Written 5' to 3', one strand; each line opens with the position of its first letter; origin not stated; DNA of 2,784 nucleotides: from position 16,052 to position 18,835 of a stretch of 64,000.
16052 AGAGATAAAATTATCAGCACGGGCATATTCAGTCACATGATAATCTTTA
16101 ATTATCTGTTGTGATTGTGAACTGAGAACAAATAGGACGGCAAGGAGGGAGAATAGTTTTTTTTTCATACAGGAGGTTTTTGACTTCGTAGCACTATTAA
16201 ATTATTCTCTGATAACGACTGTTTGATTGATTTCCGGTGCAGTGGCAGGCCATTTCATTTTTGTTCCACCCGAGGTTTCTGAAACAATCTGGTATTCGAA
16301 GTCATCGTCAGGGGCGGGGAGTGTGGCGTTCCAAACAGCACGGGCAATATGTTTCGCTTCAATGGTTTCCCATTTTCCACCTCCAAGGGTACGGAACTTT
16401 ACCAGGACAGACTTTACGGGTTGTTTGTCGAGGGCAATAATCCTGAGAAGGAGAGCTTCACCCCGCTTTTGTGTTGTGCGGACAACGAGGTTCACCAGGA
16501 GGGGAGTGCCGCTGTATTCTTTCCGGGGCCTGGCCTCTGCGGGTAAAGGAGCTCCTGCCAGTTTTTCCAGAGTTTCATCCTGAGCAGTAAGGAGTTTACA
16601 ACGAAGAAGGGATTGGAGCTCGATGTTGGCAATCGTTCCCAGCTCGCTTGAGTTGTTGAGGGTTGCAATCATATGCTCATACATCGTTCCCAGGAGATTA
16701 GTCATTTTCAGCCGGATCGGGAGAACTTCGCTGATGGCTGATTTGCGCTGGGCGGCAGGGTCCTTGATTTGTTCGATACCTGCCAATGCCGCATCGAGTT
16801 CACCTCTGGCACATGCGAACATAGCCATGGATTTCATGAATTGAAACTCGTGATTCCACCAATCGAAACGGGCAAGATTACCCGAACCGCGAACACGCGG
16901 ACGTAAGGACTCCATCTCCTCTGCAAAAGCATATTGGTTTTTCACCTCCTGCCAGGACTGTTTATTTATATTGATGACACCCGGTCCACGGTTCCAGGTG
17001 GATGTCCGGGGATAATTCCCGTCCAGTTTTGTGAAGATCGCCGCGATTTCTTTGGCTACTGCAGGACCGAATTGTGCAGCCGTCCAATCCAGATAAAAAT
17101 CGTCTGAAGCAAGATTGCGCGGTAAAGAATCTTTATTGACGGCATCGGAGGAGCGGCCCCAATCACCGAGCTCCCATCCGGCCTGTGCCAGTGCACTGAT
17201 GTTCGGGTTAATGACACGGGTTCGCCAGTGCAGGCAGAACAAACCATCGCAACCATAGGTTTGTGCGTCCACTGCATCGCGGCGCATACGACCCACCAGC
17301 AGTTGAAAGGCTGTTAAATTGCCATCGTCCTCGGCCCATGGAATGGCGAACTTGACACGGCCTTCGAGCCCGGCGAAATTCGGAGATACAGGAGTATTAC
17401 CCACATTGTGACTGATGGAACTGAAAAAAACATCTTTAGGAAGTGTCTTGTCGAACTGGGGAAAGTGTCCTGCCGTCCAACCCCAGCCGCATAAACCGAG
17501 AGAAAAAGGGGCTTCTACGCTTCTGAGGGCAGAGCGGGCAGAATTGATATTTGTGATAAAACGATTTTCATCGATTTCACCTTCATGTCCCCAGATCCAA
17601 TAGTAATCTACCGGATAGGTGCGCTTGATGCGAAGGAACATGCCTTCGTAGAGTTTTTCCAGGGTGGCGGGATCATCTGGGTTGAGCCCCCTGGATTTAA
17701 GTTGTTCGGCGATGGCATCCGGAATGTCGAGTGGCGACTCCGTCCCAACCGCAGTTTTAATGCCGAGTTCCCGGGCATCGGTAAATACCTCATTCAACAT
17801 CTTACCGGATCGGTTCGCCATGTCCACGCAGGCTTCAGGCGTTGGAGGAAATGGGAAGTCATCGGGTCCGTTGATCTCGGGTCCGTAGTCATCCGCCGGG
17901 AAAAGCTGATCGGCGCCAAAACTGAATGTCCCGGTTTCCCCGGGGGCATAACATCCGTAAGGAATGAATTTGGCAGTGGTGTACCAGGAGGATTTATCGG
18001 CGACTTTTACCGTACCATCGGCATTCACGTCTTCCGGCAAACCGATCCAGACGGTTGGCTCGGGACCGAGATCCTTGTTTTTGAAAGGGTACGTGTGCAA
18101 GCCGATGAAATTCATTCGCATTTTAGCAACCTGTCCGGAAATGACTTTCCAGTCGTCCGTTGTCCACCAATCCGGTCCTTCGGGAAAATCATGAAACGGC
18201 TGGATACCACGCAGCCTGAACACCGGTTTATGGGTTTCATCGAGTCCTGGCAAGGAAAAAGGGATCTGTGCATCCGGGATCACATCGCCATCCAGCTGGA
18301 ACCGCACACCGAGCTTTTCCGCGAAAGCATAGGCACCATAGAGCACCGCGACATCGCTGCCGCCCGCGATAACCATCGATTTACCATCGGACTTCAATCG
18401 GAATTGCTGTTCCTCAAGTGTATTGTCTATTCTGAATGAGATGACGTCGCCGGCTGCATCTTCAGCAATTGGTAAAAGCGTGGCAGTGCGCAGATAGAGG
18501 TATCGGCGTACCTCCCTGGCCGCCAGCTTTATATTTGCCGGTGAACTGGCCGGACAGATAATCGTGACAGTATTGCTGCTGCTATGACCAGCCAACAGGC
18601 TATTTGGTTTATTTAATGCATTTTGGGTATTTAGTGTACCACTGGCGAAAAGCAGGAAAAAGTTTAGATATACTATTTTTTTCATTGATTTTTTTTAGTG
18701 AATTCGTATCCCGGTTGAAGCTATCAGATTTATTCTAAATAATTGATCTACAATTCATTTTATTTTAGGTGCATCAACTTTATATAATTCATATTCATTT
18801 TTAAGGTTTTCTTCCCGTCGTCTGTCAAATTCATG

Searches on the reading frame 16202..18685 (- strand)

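Call 13: search_protein_families(library=pfam, proteins=[window:16202-18685:-], max_evalue=0.01)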
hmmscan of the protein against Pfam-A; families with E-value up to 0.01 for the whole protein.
window:16202-18685:- (827 aa): 1 family
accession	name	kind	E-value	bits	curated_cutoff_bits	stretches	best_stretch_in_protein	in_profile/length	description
PF03648.19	Glyco_hydro_67N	-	0.0047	17.6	24.3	0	88-120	83-119/120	Glycosyl hydrolase family 67 N-terminus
